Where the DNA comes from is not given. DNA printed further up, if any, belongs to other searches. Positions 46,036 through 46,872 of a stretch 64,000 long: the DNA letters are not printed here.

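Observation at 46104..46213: Decamer array (5x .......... direct + 2x inverted) occupying the ECF sigma promoter and encoding the C-terminus of the upstream HTH protein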

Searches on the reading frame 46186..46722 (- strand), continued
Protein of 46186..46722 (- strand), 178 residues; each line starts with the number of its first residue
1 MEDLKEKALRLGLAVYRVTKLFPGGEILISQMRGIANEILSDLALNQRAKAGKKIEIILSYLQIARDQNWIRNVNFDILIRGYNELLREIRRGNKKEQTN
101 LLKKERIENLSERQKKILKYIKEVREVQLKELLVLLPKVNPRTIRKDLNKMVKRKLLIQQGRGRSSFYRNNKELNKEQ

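Call 44: predict_structure(alignment_id=A1)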
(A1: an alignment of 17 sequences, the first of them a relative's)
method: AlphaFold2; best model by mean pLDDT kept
length: 178 residues; sequences in the alignment: 17
mean_pLDDT: 81.6   pTM: 0.51
mean pLDDT of the five models: 81.6, 80.7, 79.4, 77.8, 72.6
residues with pLDDT >= 90: 34; 70-90: 118; 50-70: 23; < 50: 3
segments of 3 or more residues with pLDDT < 50: 176-178
pLDDT, mean of each block of 10 residues (from residue 1): 81 86 77 92 89 92 84 81 90 59 65 86 85 85 89 87 81 55
secondary structure, 60 per line:
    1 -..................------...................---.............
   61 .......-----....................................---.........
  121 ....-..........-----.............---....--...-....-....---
elements in order: H2-19 H26-44 H48-67 H73-108 H112-124 E126-128 H129-135 H141-153 E157-160 E167-170 H172-175

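Call 47: fold_search(model_id=the predicted structure, library=pdb)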
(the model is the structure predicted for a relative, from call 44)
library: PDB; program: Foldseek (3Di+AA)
matches with E <= 10: 917; with E <= 0.001: 2
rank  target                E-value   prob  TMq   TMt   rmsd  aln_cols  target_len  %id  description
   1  2gsc_E                7.9e-04  1.00  0.47  0.74   1.5       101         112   21  Crystal Structure of the Conserved Hypothetical Cytosolic Protein Xcc0516 from Xanthomonas campestris (released 2006-10-03)
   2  2gsc_D                8.4e-04  1.00  0.47  0.71   1.5       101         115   21  Crystal Structure of the Conserved Hypothetical Cytosolic Protein Xcc0516 from Xanthomonas campestris (released 2006-10-03)
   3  2gsc_B                1.1e-03  1.00  0.47  0.71   1.4       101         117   21  Crystal Structure of the Conserved Hypothetical Cytosolic Protein Xcc0516 from Xanthomonas campestris (released 2006-10-03)
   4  2gsc_C                1.1e-03  1.00  0.42  0.64   3.8        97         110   24  Crystal Structure of the Conserved Hypothetical Cytosolic Protein Xcc0516 from Xanthomonas campestris (released 2006-10-03)
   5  2gsc_A                2.0e-03  1.00  0.47  0.73   1.5        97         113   22  Crystal Structure of the Conserved Hypothetical Cytosolic Protein Xcc0516 from Xanthomonas campestris (released 2006-10-03)
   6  5ey0_B                2.3e-02  0.99  0.40  0.30   4.7       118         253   15  Crystal structure of CodY from Staphylococcus aureus with GTP and Ile (released 2016-09-14)
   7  2rld_E                2.4e-02  1.00  0.45  0.72   2.1       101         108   12  CRYSTAL STRUCTURE OF A PROTEIN WITH UNKNOWN FUNCTION FROM S23 RIBOSOMAL PROTEIN FAMILY (BT_0352) FROM BACTEROIDES THET (released 2007-10-30)
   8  1wq2_B                2.6e-02  1.00  0.32  0.82   1.9        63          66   17  Neutron Crystal Structure Of Dissimilatory Sulfite Reductase D (DsrD) (released 2005-09-19)
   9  8c7o_A                3.3e-02  0.99  0.42  0.30   5.0       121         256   20  Unliganded transcriptional pleiotropic repressor CodY from Staphylococcus aureus (released 2023-06-28)
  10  1u2w_B                3.5e-02  1.00  0.36  0.57   5.2        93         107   13  Crystal Structure of the Staphylococcus aureus pI258 CadC (released 2005-07-12)
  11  5l0p                  3.7e-02  0.99  0.39  0.24   7.3       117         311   18  Symmetry-based assembly of a two-dimensional protein lattice (released 2017-03-29)
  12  5ey2_C                3.7e-02  0.99  0.39  0.32   4.8       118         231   16  Crystal structure of CodY from Bacillus cereus (released 2016-09-14)
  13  4ooi_B                4.2e-02  1.00  0.38  0.64   2.9        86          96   16  Reduced HlyU from Vibrio cholerae N16961 (released 2014-12-31)
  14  2rld_C                4.5e-02  1.00  0.45  0.68   2.1       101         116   12  CRYSTAL STRUCTURE OF A PROTEIN WITH UNKNOWN FUNCTION FROM S23 RIBOSOMAL PROTEIN FAMILY (BT_0352) FROM BACTEROIDES THET (released 2007-10-30)
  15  4k2e_A                4.5e-02  1.00  0.37  0.63   3.0        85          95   18  HlyU from Vibrio cholerae N16961 (released 2014-04-30)
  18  2rld_D                5.4e-02  1.00  0.46  0.74   2.1       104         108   12  CRYSTAL STRUCTURE OF A PROTEIN WITH UNKNOWN FUNCTION FROM S23 RIBOSOMAL PROTEIN FAMILY (BT_0352) FROM BACTEROIDES THET (released 2007-10-30)
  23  2rld_B                7.3e-02  1.00  0.45  0.69   2.5       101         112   12  CRYSTAL STRUCTURE OF A PROTEIN WITH UNKNOWN FUNCTION FROM S23 RIBOSOMAL PROTEIN FAMILY (BT_0352) FROM BACTEROIDES THET (released 2007-10-30)
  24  2rld_A                7.3e-02  1.00  0.45  0.68   2.2        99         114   12  CRYSTAL STRUCTURE OF A PROTEIN WITH UNKNOWN FUNCTION FROM S23 RIBOSOMAL PROTEIN FAMILY (BT_0352) FROM BACTEROIDES THET (released 2007-10-30)
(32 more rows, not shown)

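Call 55: search_protein_families(library=pfam, alignment_id=A1, max_evalue=1)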
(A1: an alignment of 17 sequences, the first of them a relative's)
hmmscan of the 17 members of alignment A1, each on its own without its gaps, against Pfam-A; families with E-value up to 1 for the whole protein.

A. member 1, P0001 (178 aa): 7 families
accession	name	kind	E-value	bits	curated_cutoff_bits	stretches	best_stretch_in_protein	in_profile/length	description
PF08220.18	HTH_DeoR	-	6.7e-08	32.6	21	1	113-163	1-49/57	DeoR-like helix-turn-helix domain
PF03965.22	Penicillinase_R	-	0.0041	17.9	22.6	1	110-169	1-63/115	Penicillinase repressor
PF08679.17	DsrD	-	0.019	15.7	24.2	1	108-157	7-49/65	Dissimilatory sulfite reductase D (DsrD)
PF07848.18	PaaX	-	0.023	15.4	24.8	1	126-169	20-65/70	PaaX-like protein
PF13012.11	MitMem_reg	-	0.084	13.2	26.6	0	104-157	31-94/113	Maintenance of mitochondrial structure and function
PF12317.13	IFT46_B_C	-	0.13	12.4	22.2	1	94-151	93-148/211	Intraflagellar transport complex B protein 46 C terminal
PF22168.2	DIP2311-like_C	-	0.14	12.9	27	1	117-169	10-61/63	Transcriptional regulator DIP2311-like, C-terminal domain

B. families by the number of members that match (of 17 scanned): 37 families (the first 25 are shown)
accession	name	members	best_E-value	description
PF08220.18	HTH_DeoR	12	5.8e-09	DeoR-like helix-turn-helix domain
PF08679.17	DsrD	12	7.9e-07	Dissimilatory sulfite reductase D (DsrD)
PF03965.22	Penicillinase_R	9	0.0016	Penicillinase repressor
PF05635.17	23S_rRNA_IVP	8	0.001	23S rRNA-intervening sequence protein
PF04492.19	Phage_rep_O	4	0.029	Bacteriophage replication protein O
PF01726.22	LexA_DNA_bind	3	0.00084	LexA DNA binding domain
PF22481.1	DUF6985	3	0.0083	Domain of unknown function (DUF6985)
PF01638.23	HxlR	3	0.018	HxlR-like helix-turn-helix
PF03962.21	Mnd1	2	0.0046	Mnd1 HTH domain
PF05158.18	RNA_pol_Rpc34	2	0.014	RNA polymerase Rpc34 subunit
PF09114.16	MotA_activ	2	0.015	Transcription factor MotA, activation domain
PF05289.16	BLYB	2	0.036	Borrelia hemolysin accessory protein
PF22168.2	DIP2311-like_C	2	0.14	Transcriptional regulator DIP2311-like, C-terminal domain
PF12793.13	SgrR_N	1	0.0073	Sugar transport-related sRNA regulator N-term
PF24520.1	ARM_KNTC1_1st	1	0.016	KNTC1 first ARM-repeats domain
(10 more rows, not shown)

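Call 56: search_protein_families(library=pfam, proteins=[P0035, P0044, P0054, P0064, P0068, P0033, P0029, P0024], max_evalue=1)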
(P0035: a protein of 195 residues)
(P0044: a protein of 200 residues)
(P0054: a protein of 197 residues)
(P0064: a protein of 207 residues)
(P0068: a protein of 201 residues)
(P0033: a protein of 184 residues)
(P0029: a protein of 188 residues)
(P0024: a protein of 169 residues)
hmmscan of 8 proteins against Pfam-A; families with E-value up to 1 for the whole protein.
P0035 (195 aa): 3 families
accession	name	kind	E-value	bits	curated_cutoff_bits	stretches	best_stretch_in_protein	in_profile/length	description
PF08220.18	HTH_DeoR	-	1.6e-08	34.6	21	1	122-169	1-47/57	DeoR-like helix-turn-helix domain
PF01638.23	HxlR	-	0.0054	17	20.8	1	127-186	11-72/91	HxlR-like helix-turn-helix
PF08279.18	HTH_11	-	0.07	13.5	25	1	122-166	1-46/55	HTH domain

P0044 (200 aa): 6 families
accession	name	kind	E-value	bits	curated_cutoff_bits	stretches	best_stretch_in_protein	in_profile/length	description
PF08220.18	HTH_DeoR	-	7.7e-07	29.2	21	1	141-191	1-50/57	DeoR-like helix-turn-helix domain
PF01638.23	HxlR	-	0.0021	18.3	20.8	1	150-187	15-51/91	HxlR-like helix-turn-helix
PF08279.18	HTH_11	-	0.0028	17.9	25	1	141-185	1-47/55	HTH domain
PF03965.22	Penicillinase_R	-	0.028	15.2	22.6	1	140-196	3-62/115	Penicillinase repressor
PF13545.12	HTH_Crp_2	-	0.054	13.9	27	0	167-189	34-57/70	Crp-like helix-turn-helix domain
PF22168.2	DIP2311-like_C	-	0.2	12.4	27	1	167-198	31-62/63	Transcriptional regulator DIP2311-like, C-terminal domain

P0054 (197 aa): 5 families
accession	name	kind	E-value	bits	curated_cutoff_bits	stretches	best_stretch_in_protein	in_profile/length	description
PF08220.18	HTH_DeoR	-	1.8e-06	28.1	21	1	138-185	1-46/57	DeoR-like helix-turn-helix domain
PF05635.17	23S_rRNA_IVP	-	0.006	17.2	33.8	1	3-106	1-103/106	23S rRNA-intervening sequence protein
PF08279.18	HTH_11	-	0.024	15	25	1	138-187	1-49/55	HTH domain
PF12259.13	Baculo_F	-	0.035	13.1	24.1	1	64-172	35-143/609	Baculovirus F protein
PF21715.3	CggR_N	-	0.44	10.7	30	1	162-184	26-48/71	CggR N-terminal DNA binding domain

P0064 (207 aa): 6 families
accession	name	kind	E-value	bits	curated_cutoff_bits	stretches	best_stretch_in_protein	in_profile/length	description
PF08220.18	HTH_DeoR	-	1.7e-07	31.3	21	1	147-194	1-47/57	DeoR-like helix-turn-helix domain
PF08279.18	HTH_11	-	0.0028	18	25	1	147-191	1-45/55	HTH domain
PF01638.23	HxlR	-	0.069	13.4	20.8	1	159-197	17-55/91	HxlR-like helix-turn-helix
PF00191.25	Annexin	-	0.095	13.2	25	1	147-183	16-52/66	Annexin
PF25213.1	HVO_A0261_N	-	0.13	12.6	35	1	146-195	11-58/86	HVO_A0261 N-terminal domain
PF01316.27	Arg_repressor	-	0.37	11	27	1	143-185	2-48/70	Arginine repressor, DNA binding domain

P0068 (201 aa): 6 families
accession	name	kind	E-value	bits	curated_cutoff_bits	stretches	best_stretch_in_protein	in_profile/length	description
PF03965.22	Penicillinase_R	-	0.0027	18.5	22.6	1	126-188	5-70/115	Penicillinase repressor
PF08220.18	HTH_DeoR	-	0.015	15.5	21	1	125-171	1-46/57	DeoR-like helix-turn-helix domain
PF24408.1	wHTH-Calcineurin_assc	-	0.12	12.7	27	1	127-165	14-52/56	wHTH-Calcineurin_assc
PF01638.23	HxlR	-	0.18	12.1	20.8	1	139-172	19-52/91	HxlR-like helix-turn-helix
PF08279.18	HTH_11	-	0.34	11.3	25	1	125-175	1-53/55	HTH domain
PF22642.1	MinC_N_1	-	0.63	10.8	27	0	93-144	26-78/78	Cell-division inhibitor MinC, N-terminal domain-like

P0033 (184 aa): 2 families
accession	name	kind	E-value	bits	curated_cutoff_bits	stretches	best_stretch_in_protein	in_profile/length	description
PF03965.22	Penicillinase_R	-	0.0049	17.7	22.6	1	117-177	2-63/115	Penicillinase repressor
PF08279.18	HTH_11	-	0.011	16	25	1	119-169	1-51/55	HTH domain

P0029 (188 aa): 1 family
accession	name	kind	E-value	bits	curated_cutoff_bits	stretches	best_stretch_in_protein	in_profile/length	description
PF05635.17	23S_rRNA_IVP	-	0.00071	20.2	33.8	1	10-48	6-46/106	23S rRNA-intervening sequence protein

P0024 (169 aa): 1 family
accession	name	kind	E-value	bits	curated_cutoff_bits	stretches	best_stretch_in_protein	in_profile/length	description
PF05718.17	Pox_int_trans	-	0.0029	16.8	22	1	33-125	69-162/382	Poxvirus intermediate transcription factor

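Call 57: find_homologous_proteins(query=P0064, max_evalue=1e-10)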
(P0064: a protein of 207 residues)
Query P0064 (207 aa): 424 proteins with E <= 1e-10 among 672 candidates; the best 120 are listed.
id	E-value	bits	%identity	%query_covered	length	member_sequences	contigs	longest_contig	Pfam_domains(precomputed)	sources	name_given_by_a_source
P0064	8.6e-131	452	100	100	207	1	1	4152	PF08220.19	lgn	-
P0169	1.0e-42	164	45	99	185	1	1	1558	PF08220.19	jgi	jgi:predicted HTH transcriptional regulator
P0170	3.9e-41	159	45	100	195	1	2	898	PF08220.19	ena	-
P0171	6.4e-41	158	45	99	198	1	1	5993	PF08220.19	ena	-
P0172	1.1e-40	158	47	99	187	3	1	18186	PF08220.19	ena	-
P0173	2.4e-40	156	45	99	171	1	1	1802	PF08220.19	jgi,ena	-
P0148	3.7e-40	156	47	99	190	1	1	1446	PF08220.19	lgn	-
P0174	4.4e-40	156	43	99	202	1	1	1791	PF08220.19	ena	-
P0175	6.4e-40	155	47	99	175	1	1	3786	-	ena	-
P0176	8.0e-40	155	48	99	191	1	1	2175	PF08220.19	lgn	-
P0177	8.8e-40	155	45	99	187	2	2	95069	PF08220.19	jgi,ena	-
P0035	1.4e-39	154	43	99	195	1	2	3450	PF08220.19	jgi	jgi:predicted HTH transcriptional regulator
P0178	1.6e-39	154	46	99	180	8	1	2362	PF08220.19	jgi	-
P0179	1.7e-39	154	44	99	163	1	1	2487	PF08220.19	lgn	-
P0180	5.1e-39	152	45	99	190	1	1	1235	PF08220.19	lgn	-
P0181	6.1e-39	152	45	99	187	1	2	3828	PF08220.19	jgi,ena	-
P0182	9.2e-39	151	41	99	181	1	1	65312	PF08220.19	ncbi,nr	ncbi:DeoR family transcriptional regulator [bacterium]|nr:DeoR family transcriptional regulator [bac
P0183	1.2e-38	151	47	99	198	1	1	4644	PF08220.19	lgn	-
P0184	1.2e-38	151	47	99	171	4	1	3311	PF08220.19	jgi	-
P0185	1.3e-38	151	45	99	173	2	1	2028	PF08220.19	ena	-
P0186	1.8e-38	150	47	99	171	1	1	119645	PF08220.19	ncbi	-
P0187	3.4e-38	149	44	99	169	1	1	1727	PF08220.19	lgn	-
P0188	3.7e-38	149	45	99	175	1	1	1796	PF08220.19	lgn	-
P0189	4.3e-38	149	45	99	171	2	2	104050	PF08220.19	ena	-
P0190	5.4e-38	149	46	99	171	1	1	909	PF08220.19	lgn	-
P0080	9.0e-38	148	43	100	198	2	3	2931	PF08220.19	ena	-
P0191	1.2e-37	148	47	99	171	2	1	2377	PF08220.19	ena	-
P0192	1.2e-37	148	46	99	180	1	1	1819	PF08220.19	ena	-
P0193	1.6e-37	147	45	100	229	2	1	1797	PF08220.19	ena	-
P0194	2.1e-37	147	45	96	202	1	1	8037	PF08220.19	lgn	-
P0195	2.3e-37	147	45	99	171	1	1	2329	PF08220.19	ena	-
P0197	4.3e-37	146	42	98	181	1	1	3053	PF08220.19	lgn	-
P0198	4.6e-37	146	44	100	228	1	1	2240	PF08220.19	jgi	-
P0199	4.9e-37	146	41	99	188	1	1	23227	PF08220.19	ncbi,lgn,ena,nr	ncbi:DeoR family transcriptional regulator [Patescibacteria group bacterium]|nr:DeoR family transcri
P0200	6.4e-37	145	43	100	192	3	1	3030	PF22296.3,PF08220.19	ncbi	-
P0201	7.6e-37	145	46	99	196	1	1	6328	PF08220.19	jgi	jgi:hypothetical protein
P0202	9.0e-37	145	43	100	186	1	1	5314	PF08220.19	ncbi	-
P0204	2.7e-36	143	41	99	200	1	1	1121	PF08220.19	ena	-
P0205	3.7e-36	143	41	100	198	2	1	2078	PF08220.19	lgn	-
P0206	4.9e-36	142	41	99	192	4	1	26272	PF08220.19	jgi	-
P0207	1.0e-35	141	46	99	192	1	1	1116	PF08220.19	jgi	-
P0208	1.1e-35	141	42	99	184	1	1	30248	PF08220.19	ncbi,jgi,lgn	-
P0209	1.4e-35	141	46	100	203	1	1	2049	PF08220.19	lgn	-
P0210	1.9e-35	140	42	99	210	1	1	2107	PF08220.19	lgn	-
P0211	1.9e-35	140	45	99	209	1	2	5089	PF08220.19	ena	-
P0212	3.1e-35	140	42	99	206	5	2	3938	PF08220.19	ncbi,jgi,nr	ncbi:MAG: DeoR family transcriptional regulator [Candidatus Nealsonbacteria bacterium]|nr:MAG: DeoR 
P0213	3.1e-35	140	41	100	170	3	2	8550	PF08220.19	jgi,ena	-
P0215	4.1e-35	139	41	100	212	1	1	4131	PF08220.19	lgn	-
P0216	4.8e-35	139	44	99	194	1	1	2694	PF08220.19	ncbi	-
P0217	4.9e-35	139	44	99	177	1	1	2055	PF08220.19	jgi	-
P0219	1.1e-34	138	44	99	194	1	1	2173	PF08220.19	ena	-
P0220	1.3e-34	138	48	98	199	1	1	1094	PF08220.19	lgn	-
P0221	1.5e-34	138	45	100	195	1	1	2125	PF08220.19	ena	-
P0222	1.6e-34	137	42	99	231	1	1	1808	PF08220.19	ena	-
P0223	1.6e-34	137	43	100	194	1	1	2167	PF08220.19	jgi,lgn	-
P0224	1.9e-34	137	44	99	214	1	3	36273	PF08220.19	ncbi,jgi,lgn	-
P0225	2.1e-34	137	45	100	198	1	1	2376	PF08220.19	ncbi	-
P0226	2.5e-34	137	45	99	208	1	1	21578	PF08220.19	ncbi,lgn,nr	ncbi:MAG: DeoR family transcriptional regulator [Candidatus Pacebacteria bacterium]|nr:DeoR family t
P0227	2.7e-34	137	39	98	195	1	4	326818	PF08220.19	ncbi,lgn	-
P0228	3.6e-34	136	46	99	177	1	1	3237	PF08220.19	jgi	-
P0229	3.9e-34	136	40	99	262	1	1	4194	PF08220.19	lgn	-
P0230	4.1e-34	136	40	99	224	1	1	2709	PF08220.19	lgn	-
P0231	4.3e-34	136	40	99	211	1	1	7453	PF08220.19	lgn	-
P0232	4.6e-34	136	39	98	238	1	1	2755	PF08220.19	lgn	-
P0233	4.9e-34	136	43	99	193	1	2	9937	PF08220.19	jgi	jgi:DNA-binding transcriptional ArsR family regulator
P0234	5.8e-34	136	39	100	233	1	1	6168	PF08220.19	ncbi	-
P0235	6.0e-34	136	42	99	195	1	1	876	PF08220.19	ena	-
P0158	6.7e-34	135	41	100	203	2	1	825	PF08220.19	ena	-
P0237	6.8e-34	135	41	98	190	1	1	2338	PF08220.19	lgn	-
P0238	7.4e-34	135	43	99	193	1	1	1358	PF08220.19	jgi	jgi:DNA-binding transcriptional ArsR family regulator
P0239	8.2e-34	135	43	99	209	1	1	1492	PF08220.19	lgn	-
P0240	9.0e-34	135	40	99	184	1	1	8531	PF08220.19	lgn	-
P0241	1.3e-33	134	42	99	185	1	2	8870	PF08220.19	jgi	-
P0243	1.5e-33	134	41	100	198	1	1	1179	PF08220.19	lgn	-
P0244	1.7e-33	134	42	99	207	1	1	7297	PF08220.19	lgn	-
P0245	1.7e-33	134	41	100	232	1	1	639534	PF08220.19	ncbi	ncbi:MAG: DeoR family transcriptional regulator [Candidatus Nealsonbacteria bacterium]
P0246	1.9e-33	134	41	99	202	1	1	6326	PF08220.19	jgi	-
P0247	2.1e-33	134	41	99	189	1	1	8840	PF08220.19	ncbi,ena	-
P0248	2.1e-33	134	40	99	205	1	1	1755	PF08220.19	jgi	-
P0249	2.8e-33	133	42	99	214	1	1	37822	PF08220.19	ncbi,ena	-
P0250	3.0e-33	133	43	99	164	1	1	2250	PF08220.19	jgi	-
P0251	3.0e-33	133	41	99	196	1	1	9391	PF08220.19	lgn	-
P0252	3.1e-33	133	43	99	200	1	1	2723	PF08220.19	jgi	jgi:hypothetical protein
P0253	3.7e-33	133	40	100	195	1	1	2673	PF08220.19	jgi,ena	-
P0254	3.7e-33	133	40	99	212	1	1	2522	PF08220.19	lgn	-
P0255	3.9e-33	133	42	99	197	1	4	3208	PF08220.19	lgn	-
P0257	4.0e-33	133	39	99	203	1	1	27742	PF08220.19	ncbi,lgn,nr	ncbi:MAG: DeoR family transcriptional regulator [Candidatus Gribaldobacteria bacterium]|nr:DeoR fami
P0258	4.4e-33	133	41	99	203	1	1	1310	PF08220.19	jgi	-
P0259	4.7e-33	133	40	100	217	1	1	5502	PF08220.19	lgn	-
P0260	4.7e-33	133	45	99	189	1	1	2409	PF08220.19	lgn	-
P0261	5.1e-33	133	42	99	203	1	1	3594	PF08220.19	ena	-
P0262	5.2e-33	133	44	99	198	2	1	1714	PF08220.19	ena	-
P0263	5.4e-33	132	42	99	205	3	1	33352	PF08220.19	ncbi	-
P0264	5.7e-33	132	41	99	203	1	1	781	PF08220.19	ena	-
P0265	6.7e-33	132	43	99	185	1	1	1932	PF08220.19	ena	-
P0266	7.3e-33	132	40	100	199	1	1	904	PF08220.19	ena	-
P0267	7.9e-33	132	42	99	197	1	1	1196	PF08220.19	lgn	-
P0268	9.1e-33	132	37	99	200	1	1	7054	PF08220.19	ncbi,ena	ncbi:MAG: DeoR family transcriptional regulator [Bdellovibrionota bacterium]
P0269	9.3e-33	132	42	99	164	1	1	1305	PF08220.19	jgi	-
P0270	9.6e-33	132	43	99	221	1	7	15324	PF08220.19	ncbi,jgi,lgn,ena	-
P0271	1.0e-32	132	39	99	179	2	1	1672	PF08220.19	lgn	-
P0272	1.1e-32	131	42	99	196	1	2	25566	PF08220.19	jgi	-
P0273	1.3e-32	131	39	99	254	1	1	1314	PF08220.19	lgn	-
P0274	1.3e-32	131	41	99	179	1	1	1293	PF08220.19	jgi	-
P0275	1.4e-32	131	39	99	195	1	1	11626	PF08220.19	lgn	-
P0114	1.5e-32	131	42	98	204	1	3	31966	PF08220.19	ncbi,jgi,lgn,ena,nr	ncbi:DeoR family transcriptional regulator [bacterium]|nr:DeoR family transcriptional regulator [bac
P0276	1.5e-32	131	40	96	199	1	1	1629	PF08220.19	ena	-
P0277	1.6e-32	131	42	99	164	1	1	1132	PF08220.19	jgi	-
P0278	1.7e-32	131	42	100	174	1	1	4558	PF08220.19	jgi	-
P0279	1.9e-32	131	41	100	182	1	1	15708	PF08220.19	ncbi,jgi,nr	ncbi:DeoR family transcriptional regulator [bacterium]|nr:DeoR family transcriptional regulator [bac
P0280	2.1e-32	131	42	100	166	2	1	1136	PF08220.19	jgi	jgi:predicted HTH transcriptional regulator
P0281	2.5e-32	130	41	99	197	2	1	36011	PF08220.19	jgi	-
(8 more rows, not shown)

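Call 58: find_encoding_contigs(protein=P0245, flank=2000, max_places=1)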
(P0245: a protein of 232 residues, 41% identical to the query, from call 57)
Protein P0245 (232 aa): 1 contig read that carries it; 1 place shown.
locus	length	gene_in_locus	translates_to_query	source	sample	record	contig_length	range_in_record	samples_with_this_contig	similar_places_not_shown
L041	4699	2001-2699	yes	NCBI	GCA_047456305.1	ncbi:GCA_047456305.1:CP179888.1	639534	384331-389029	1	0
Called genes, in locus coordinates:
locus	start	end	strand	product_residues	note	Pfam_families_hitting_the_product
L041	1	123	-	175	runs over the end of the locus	-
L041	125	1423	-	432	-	-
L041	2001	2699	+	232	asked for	PF08220:HTH_DeoR (weak)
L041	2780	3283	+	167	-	PF04542:Sigma70_r2, PF08281:Sigma70_r4_2, PF04545:Sigma70_r4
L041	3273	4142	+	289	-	-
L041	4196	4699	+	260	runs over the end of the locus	PF18915:DUF5667 (weak)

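Call 59: find_encoding_contigs(protein=P0227, flank=2000, max_places=1)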
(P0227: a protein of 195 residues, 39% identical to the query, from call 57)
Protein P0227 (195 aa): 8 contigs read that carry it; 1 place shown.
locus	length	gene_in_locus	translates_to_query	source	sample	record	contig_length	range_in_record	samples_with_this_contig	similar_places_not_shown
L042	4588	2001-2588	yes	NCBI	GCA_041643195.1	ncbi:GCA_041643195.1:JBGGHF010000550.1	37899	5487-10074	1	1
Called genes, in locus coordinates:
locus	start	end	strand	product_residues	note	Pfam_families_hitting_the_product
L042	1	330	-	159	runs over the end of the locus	-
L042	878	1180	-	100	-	-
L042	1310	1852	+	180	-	-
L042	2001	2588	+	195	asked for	PF08220:HTH_DeoR (weak)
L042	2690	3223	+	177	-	PF04542:Sigma70_r2, PF08281:Sigma70_r4_2, PF04545:Sigma70_r4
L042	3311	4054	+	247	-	PF18915:DUF5667 (weak)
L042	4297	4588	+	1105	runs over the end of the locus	-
